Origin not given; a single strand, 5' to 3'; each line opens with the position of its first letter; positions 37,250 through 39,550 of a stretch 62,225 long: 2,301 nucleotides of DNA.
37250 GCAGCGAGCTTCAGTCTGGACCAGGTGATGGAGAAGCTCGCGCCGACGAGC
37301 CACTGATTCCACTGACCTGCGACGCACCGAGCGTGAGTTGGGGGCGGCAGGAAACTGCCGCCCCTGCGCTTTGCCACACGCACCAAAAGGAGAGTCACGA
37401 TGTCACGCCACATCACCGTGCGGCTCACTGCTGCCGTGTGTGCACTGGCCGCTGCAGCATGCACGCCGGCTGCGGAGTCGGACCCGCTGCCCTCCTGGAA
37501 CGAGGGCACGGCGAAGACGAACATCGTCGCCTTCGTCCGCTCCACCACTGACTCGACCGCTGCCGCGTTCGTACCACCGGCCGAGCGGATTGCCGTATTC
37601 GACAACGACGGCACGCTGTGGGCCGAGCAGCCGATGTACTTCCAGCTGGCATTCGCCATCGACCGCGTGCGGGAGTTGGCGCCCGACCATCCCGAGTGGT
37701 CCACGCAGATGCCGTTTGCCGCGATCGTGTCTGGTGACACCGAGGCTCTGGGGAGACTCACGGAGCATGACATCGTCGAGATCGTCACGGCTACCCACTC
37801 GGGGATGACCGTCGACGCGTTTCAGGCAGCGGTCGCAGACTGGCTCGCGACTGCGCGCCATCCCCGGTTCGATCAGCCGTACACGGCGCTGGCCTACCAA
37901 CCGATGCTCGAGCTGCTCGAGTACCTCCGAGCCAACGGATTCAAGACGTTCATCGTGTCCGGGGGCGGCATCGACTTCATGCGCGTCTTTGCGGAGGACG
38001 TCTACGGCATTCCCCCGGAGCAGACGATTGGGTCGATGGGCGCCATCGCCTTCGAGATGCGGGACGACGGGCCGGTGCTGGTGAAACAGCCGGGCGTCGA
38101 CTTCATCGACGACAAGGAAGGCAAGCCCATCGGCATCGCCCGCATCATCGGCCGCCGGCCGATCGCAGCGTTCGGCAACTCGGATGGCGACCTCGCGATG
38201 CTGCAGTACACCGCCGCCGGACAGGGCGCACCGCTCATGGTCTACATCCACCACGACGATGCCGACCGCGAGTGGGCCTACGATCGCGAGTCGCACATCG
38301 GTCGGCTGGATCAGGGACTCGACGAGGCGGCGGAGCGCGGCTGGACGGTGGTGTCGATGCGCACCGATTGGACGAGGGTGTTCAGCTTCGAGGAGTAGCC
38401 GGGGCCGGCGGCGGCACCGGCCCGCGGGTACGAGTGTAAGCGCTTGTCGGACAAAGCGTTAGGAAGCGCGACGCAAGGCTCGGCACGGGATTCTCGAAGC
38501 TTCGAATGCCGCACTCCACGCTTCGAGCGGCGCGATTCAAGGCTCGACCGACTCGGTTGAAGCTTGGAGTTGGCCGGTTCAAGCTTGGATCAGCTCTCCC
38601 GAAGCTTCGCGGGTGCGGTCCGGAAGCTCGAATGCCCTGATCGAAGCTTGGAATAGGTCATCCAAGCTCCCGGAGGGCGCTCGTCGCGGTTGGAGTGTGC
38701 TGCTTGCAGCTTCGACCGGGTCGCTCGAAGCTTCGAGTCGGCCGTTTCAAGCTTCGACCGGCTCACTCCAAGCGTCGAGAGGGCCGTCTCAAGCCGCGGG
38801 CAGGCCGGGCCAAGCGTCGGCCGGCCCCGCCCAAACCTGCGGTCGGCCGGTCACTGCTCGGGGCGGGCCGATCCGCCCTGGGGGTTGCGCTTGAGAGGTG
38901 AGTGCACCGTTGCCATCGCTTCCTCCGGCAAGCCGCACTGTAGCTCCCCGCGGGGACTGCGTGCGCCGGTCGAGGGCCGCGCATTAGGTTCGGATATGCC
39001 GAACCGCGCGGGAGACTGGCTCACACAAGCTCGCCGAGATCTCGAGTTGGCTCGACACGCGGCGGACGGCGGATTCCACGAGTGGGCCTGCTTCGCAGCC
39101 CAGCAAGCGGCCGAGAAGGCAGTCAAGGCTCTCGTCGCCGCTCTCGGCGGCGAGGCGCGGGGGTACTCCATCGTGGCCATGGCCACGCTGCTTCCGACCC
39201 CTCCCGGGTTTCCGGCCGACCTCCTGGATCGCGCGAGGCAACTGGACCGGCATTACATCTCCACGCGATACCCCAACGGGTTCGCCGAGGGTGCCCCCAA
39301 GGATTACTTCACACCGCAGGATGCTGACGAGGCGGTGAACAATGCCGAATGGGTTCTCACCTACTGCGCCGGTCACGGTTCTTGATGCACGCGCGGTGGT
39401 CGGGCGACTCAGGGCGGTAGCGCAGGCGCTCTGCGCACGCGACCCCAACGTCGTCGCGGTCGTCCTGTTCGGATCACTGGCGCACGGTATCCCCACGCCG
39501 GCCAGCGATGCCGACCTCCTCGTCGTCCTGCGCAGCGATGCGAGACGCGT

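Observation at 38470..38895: About 20 tandem copies of a 21-bp unit with palindromic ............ cores, immediately upstream of the HEPN-MNT pair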

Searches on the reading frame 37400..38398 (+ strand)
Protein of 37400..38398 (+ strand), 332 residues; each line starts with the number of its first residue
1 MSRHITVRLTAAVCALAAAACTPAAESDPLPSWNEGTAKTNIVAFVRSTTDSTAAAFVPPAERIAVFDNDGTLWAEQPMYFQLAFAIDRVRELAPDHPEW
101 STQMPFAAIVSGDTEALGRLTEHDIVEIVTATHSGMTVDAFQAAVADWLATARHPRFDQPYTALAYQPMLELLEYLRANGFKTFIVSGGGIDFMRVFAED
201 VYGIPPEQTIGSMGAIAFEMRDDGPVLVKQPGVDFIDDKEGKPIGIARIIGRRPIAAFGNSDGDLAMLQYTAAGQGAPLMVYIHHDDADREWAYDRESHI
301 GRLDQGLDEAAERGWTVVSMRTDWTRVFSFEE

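Call 8: find_encoding_contigs(protein=window:37400-38398:+, flank=10000, max_places=10)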
Protein window:37400-38398:+ (332 aa): 1 contig read that carries it; 1 place shown.
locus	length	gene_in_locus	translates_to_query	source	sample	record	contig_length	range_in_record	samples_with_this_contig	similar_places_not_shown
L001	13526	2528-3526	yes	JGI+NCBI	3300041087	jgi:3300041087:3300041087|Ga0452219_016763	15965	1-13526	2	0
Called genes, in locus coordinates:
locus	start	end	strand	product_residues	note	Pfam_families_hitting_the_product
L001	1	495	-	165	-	?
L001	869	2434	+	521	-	PF00884:Sulfatase, PF16347:SGSH_C (weak), PF14707:Sulfatase_C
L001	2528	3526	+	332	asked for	PF00702:Hydrolase (weak), PF12710:HAD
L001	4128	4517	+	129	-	PF05168:HEPN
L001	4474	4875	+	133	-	PF01909:NTP_transf_2, PF18765:Polbeta (weak)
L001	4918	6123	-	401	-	PF07396:Porin_O_P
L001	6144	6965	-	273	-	PF00194:Carb_anhydrase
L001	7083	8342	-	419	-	PF13584:BatD (faint), PF25607:DUF7939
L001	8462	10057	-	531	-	PF00092:VWA (weak), PF13519:VWA_2, PF13432:TPR_16 (faint), PF00515:TPR_1 (faint)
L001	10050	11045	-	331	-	PF01882:DUF58 (faint), PF00092:VWA, PF13519:VWA_2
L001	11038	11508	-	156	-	PF14316:DUF4381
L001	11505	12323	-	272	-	PF01882:DUF58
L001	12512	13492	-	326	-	PF20030:bpMoxR, PF07726:AAA_3, PF07728:AAA_5, PF17863:AAA_lid_2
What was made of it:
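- On CRISPR array: No cas genes are present (call 8).
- Checked: Nearby genes: no rep, par or integrase gene is called from about 2.5 kb upstream to 9.5 kb downstream (call 8).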

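Call 9: search_protein_families(library=pfam, proteins=[window:37400-38398:+], max_evalue=0.01)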
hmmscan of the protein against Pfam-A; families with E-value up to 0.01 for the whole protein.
window:37400-38398:+ (332 aa): 2 families
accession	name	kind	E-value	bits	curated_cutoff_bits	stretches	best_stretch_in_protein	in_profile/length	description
PF12710.13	HAD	-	3.9e-12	47.4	27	1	65-269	1-189/189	haloacid dehalogenase-like hydrolase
PF00702.32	Hydrolase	-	6.7e-06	27.1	26.4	1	64-203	3-136/191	haloacid dehalogenase-like hydrolase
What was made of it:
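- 37400..38398 (+): Upstream gene, a HAD-family hydrolase. This is context and not part of the element. Pfam HAD, 3.9e-12 (call 9).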

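Call 20: find_homologous_proteins(query=window:37400-38398:+, max_evalue=1e-20)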
Query window:37400-38398:+ (332 aa): 8000 proteins with E <= 1e-20 among 8000 candidates; the best 120 are listed.
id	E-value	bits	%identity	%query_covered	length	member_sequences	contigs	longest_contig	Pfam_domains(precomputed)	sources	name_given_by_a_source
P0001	4.5e-221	751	99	100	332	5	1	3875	PF00702.33,PF12710.14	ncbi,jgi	jgi:phosphoserine phosphatase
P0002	8.2e-187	638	84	100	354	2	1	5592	PF00702.33,PF12710.14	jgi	jgi:phosphoglycolate phosphatase-like HAD superfamily hydrolase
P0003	2.6e-186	637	83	100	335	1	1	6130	PF00702.33,PF12710.14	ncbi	-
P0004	1.6e-184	631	82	100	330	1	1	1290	PF00702.33,PF12710.14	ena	-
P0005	3.6e-183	626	82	100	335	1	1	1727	PF00702.33,PF12710.14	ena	-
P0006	4.0e-182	623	83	100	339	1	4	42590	PF00702.33,PF12710.14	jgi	jgi:phosphoglycolate phosphatase-like HAD superfamily hydrolase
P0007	6.8e-182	622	83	98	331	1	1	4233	PF00702.33,PF12710.14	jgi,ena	-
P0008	3.2e-181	620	82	100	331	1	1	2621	PF00702.33,PF12710.14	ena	-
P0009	3.4e-181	620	82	100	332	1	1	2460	PF00702.33,PF12710.14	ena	-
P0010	3.2e-180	616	82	100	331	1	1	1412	PF00702.33,PF12710.14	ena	-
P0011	1.3e-179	614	81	100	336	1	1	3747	PF00702.33,PF12710.14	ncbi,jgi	jgi:phosphoserine phosphatase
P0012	1.6e-179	614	82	96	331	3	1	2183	PF00702.33,PF12710.14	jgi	jgi:hypothetical protein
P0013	4.9e-179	613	81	98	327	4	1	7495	PF00702.33,PF12710.14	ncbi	-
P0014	8.9e-177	605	81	98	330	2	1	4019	PF00702.33,PF12710.14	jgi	-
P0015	2.9e-176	603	81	97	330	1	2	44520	PF00702.33,PF12710.14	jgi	jgi:phosphoglycolate phosphatase-like HAD superfamily hydrolase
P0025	6.2e-171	586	80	96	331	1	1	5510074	PF12710.14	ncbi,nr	ncbi:MAG: haloacid dehalogenase-like hydrolase [Gemmatimonadota bacterium]|nr:MAG: haloacid dehaloge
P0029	2.1e-169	581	83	92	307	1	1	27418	PF00702.33,PF12710.14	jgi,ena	-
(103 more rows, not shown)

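Call 21: find_encoding_contigs(protein=P0006, flank=6000, max_places=3)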
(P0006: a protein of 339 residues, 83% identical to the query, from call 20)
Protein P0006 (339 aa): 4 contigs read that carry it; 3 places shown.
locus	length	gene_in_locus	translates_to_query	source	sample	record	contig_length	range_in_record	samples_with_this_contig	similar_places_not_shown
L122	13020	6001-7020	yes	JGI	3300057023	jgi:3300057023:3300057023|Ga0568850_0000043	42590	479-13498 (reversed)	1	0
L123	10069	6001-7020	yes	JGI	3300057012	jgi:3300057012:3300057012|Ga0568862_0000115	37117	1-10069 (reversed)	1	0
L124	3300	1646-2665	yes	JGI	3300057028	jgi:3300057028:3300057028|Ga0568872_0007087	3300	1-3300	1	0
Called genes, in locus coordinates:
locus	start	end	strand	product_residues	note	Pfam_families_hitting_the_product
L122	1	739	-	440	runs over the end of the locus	PF02321:OEP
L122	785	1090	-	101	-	PF12840:HTH_20 (weak), PF01022:HTH_5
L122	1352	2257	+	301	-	PF03976:PPK2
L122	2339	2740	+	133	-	PF13577:SnoaL_4 (weak), PF12680:SnoaL_2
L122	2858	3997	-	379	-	PF02931:Neur_chan_LBD, PF02932:Neur_chan_memb (weak)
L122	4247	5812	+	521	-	PF00884:Sulfatase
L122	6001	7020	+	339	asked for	PF00702:Hydrolase (weak), PF12710:HAD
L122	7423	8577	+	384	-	PF01103:Omp85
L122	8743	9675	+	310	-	PF00989:PAS, PF08448:PAS_4, PF13188:PAS_8, PF13426:PAS_9, PF01590:GAF, PF13185:GAF_2 (faint)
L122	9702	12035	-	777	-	PF09699:Paired_CXXCH_1 (faint), PF14559:TPR_19 (weak), PF13432:TPR_16, PF12895:ANAPC3 (weak), PF14559:TPR_19 (weak), PF07719:TPR_2 (weak), PF13432:TPR_16, PF14559:TPR_19 (weak), +13 more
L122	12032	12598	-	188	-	PF00355:Rieske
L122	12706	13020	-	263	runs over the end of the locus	?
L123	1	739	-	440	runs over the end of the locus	PF02321:OEP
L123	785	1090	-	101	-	PF12840:HTH_20 (weak), PF01022:HTH_5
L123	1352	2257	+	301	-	PF03976:PPK2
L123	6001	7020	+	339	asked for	PF00702:Hydrolase (weak), PF12710:HAD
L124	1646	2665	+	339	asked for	PF00702:Hydrolase (weak), PF12710:HAD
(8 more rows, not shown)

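Call 22: find_encoding_contigs(protein=P0015, flank=6000, max_places=3)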
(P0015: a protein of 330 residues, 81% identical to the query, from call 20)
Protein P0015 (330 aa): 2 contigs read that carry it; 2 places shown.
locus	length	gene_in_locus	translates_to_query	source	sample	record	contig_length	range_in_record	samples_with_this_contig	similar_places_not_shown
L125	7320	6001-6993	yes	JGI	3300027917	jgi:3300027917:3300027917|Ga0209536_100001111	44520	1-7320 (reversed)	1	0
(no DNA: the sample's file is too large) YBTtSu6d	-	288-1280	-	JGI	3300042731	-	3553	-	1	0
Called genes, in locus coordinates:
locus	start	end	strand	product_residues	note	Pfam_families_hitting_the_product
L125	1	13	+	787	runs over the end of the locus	PF09699:Paired_CXXCH_1 (faint), PF13424:TPR_12 (faint), PF14522:Cytochrome_C7 (faint), PF14537:Cytochrom_c3_2 (faint), PF13435:Cytochrome_C554 (faint), PF13432:TPR_16 (weak), PF13432:TPR_16, PF14559:TPR_19, +10 more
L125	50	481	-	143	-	PF01850:PIN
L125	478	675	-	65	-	-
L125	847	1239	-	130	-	PF01850:PIN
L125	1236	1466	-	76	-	PF22513:FitA-like_RHH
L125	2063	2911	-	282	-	PF02749:QRPTase_N, PF01729:QRPTase_C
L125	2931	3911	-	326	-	PF02445:NadA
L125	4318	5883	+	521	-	PF00884:Sulfatase, PF16347:SGSH_C (weak), PF14707:Sulfatase_C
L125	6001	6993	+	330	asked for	PF00702:Hydrolase (weak), PF12710:HAD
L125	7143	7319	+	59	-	?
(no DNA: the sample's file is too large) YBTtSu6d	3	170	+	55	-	?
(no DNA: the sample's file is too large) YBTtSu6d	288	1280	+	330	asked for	PF00702:Hydrolase (weak), PF12710:HAD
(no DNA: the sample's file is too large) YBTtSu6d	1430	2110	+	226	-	PF00005:ABC_tran, PF13304:AAA_21 (weak)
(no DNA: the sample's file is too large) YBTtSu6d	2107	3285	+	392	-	PF12704:MacB_PCD (weak)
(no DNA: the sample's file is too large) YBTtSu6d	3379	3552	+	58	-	?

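Call 23: find_encoding_contigs(protein=P0025, flank=6000, max_places=3)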
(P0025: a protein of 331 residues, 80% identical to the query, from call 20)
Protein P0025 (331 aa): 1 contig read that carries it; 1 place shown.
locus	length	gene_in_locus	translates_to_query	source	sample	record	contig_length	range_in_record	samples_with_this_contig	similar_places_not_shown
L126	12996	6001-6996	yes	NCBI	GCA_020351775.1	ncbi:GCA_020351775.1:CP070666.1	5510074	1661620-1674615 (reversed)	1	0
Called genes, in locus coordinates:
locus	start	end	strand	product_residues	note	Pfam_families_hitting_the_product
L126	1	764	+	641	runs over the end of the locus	PF00703:Glyco_hydro_2, PF02836:Glyco_hydro_2_C, PF16355:DUF4982, PF18565:Glyco_hydro2_C5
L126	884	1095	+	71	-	-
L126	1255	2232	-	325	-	PF14136:DUF4303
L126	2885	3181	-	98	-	PF07045:DUF1330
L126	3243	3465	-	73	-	-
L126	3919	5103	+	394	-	-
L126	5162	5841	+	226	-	-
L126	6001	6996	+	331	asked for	PF12710:HAD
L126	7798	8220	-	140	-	PF01435:Peptidase_M48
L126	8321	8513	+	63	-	-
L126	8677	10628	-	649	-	PF25183:OMP_b-brl_4, PF00593:TonB_dep_Rec_b-barrel, PF25183:OMP_b-brl_4 (weak)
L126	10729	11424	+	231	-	PF04208:MtrA, PF14251:PterinBD-DUF4346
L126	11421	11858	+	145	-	-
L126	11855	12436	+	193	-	-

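Call 51: find_encoding_contigs(protein=P0002, flank=5000, max_places=2)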
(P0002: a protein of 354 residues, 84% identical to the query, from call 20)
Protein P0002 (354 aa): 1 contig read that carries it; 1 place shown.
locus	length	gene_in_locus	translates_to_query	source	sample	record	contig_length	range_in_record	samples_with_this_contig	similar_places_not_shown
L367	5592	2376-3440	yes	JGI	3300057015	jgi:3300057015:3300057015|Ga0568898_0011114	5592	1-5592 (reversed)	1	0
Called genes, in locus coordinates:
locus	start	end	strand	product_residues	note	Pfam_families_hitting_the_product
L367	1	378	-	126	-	?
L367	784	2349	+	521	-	PF00884:Sulfatase, PF16347:SGSH_C (faint), PF14707:Sulfatase_C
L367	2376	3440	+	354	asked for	PF00702:Hydrolase (weak), PF12710:HAD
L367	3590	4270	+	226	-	PF00005:ABC_tran, PF13304:AAA_21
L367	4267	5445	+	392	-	-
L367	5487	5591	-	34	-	?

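Call 52: find_encoding_contigs(protein=P0003, flank=5000, max_places=2)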
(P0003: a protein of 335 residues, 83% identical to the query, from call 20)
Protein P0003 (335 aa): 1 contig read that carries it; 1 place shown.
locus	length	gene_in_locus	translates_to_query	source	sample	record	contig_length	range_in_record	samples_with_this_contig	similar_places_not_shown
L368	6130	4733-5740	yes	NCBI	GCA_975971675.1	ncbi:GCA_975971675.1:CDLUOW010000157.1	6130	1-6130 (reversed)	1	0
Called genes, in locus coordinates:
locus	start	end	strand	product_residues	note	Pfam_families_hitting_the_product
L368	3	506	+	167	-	?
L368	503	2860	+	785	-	PF09699:Paired_CXXCH_1 (faint), PF13424:TPR_12 (faint), PF14522:Cytochrome_C7 (faint), PF14537:Cytochrom_c3_2 (faint), PF13432:TPR_16 (weak), PF14559:TPR_19 (weak), PF13432:TPR_16, PF14559:TPR_19 (weak), +10 more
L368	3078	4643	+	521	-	PF00884:Sulfatase, PF16347:SGSH_C (weak), PF14707:Sulfatase_C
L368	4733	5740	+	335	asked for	PF00702:Hydrolase (weak), PF12710:HAD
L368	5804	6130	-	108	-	?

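Call 53: find_encoding_contigs(protein=P0029, flank=5000, max_places=2)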
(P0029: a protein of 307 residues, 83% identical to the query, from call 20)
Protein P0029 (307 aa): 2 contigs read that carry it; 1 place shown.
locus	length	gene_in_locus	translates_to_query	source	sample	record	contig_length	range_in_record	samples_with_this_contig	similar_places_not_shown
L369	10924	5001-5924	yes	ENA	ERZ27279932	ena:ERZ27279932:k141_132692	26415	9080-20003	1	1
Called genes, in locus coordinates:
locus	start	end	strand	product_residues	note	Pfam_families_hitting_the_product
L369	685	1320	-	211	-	-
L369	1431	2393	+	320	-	PF00248:Aldo_ket_red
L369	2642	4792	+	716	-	PF00989:PAS (weak), PF08448:PAS_4, PF13426:PAS_9 (weak), PF00158:Sigma54_activat, PF14532:Sigma54_activ_2, PF07728:AAA_5, PF25601:AAA_lid_14, PF02954:HTH_8, +1 more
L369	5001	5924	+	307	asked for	PF00702:Hydrolase (faint), PF12710:HAD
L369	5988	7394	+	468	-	PF00860:Xan_ur_permease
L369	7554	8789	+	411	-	-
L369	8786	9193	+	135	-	-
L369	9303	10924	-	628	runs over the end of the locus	PF26549:Tricorn_N (weak), PF26550:Tricorn_2nd, PF02897:Peptidase_S9_N, PF01738:DLH, PF02129:Peptidase_S15 (weak), PF20434:BD-FAE (weak), PF00326:Peptidase_S9, PF12697:Abhydrolase_6 (weak), +5 more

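Call 61: find_encoding_contigs(protein=P0001, flank=3000, max_places=5)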
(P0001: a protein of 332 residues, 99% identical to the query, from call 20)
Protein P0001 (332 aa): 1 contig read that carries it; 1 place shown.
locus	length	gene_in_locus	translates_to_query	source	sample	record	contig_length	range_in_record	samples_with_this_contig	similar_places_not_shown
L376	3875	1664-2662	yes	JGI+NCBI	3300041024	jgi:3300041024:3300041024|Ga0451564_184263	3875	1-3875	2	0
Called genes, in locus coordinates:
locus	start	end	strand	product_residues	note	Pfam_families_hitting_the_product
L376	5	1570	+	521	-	PF00884:Sulfatase, PF16347:SGSH_C (weak), PF14707:Sulfatase_C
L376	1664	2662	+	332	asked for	PF00702:Hydrolase (weak), PF12710:HAD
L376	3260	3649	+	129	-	PF05168:HEPN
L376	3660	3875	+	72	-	?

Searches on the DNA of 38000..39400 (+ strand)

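Call 7: search_rna_families(source=window, start=38000, end=39400, threshold=evalue, max_evalue=5)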
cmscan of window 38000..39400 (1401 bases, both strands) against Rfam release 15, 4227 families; matches with E-value up to 5: 2.
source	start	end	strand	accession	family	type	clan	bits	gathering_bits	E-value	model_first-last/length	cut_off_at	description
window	38777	38852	-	RF02018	mir-1207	Gene; miRNA;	-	21.3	90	0.43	1-87/87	no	mir-1207 microRNA precursor family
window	38717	38786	-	RF03937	mir-9456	Gene; miRNA;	-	17.9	80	2.8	1-68/68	no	mir-9456 microRNA precursor family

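Call 64: search_dna_similar(query=window:38430-38960:+, collection=plasmids, mode=distant, max_evalue=0.001, max_rows=15)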
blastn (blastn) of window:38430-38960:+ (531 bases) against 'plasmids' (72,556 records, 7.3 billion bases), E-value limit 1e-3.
No match.

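Call 65: search_dna_similar(query=window:38430-38960:+, collection=phages, mode=distant, max_evalue=0.001, max_rows=15)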
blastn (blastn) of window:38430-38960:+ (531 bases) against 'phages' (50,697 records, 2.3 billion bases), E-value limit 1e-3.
No match.
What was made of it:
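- On Plasmid/phage iteron origin: There is no BLAST match to 72,556 plasmid or 50,697 phage records (calls 64, 65).
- There is no similarity to plasmids or phages (calls 64, 65).
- Tried and rejected: There were none (calls 64, 65).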

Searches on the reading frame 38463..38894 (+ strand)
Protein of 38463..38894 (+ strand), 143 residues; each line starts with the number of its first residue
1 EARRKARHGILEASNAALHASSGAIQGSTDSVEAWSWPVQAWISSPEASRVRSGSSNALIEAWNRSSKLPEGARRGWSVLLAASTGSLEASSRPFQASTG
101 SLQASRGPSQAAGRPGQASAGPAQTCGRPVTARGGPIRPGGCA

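Call 9: search_protein_families(library=pfam, proteins=[window:38463-38894:+], max_evalue=0.01)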
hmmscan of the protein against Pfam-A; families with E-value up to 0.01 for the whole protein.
window:38463-38894:+ (143 aa): 0 families

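Call 73: find_homologous_proteins(query=window:38463-38894:+, max_evalue=0.001)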
Query window:38463-38894:+: 172 candidates shared short words with the query, none scored E <= 0.001.
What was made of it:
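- No protein homologue was found for the fully open frame among 5.8 billion proteins (call 73).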

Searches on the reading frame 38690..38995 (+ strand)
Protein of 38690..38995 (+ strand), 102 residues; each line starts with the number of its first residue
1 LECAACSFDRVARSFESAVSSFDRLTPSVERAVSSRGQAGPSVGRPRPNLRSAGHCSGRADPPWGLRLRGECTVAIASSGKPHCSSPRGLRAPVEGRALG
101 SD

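Call 9: search_protein_families(library=pfam, proteins=[window:38690-38995:+], max_evalue=0.01)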
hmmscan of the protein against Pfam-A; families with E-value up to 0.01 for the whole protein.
window:38690-38995:+ (102 aa): 0 families

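Call 79: search_protein_representatives(protein=window:38690-38995:+)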
Query: 102 residues. Proteins with E-value up to 0.001 (for the whole library): 1; up to 1e-10: 0; up to 1e-30: 0. The best 1 are listed.
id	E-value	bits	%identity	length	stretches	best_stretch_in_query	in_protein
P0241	1.0e-03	35.3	31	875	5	31-90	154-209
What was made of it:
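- The second frame gave a single hit at E = 1e-3 among 1.8 billion representatives (call 79).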
